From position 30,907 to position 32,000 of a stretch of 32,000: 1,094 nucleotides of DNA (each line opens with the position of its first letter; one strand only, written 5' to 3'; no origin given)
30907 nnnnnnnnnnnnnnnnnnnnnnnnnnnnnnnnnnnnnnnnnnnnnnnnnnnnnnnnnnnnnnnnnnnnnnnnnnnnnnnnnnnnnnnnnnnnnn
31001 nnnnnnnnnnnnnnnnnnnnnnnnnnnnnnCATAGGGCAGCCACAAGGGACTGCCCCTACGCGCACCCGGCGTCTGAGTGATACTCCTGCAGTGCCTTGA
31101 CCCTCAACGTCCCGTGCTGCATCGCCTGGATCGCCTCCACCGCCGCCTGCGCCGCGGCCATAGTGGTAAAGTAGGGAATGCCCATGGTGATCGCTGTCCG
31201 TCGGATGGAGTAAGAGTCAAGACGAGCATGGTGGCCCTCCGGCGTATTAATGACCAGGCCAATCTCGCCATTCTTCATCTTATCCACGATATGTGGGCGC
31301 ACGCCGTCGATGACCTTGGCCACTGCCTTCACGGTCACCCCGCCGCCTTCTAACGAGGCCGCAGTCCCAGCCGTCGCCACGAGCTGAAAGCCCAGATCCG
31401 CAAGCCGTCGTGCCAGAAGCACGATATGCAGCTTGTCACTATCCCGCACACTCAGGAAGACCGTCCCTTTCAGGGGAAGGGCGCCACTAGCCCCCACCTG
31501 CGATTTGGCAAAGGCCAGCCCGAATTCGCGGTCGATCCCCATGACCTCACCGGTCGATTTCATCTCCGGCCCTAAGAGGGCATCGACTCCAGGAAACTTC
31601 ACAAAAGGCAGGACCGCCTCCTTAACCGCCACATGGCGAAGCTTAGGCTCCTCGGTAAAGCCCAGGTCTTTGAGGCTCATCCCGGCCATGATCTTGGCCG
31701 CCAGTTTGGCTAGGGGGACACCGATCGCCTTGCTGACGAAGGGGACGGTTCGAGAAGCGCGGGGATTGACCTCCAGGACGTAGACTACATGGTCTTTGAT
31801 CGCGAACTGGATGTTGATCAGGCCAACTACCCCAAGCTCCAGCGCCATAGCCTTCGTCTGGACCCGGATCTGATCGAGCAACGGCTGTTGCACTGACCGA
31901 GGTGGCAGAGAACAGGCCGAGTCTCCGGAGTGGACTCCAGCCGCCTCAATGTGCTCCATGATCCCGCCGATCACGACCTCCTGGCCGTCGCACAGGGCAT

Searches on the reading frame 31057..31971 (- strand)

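Call 7: search_protein_families(library=pfam, proteins=[window:31057-31971:-])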
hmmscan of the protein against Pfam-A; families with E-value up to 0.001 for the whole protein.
window:31057-31971:- (304 aa): 3 families
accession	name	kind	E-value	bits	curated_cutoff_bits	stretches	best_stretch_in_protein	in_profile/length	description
PF02142.27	MGS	-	1.3e-22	80.2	24.1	1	183-269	2-94/94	MGS-like domain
PF02786.22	CPSase_L_D2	-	3.8e-13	49.9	19.8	1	11-101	119-209/211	Carbamoyl-phosphate synthase L chain, ATP binding domain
PF15632.11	ATPgrasp_Ter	-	7.2e-07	29.5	29.1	1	39-101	53-114/131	ATP-grasp in the biosynthetic pathway with Ter operon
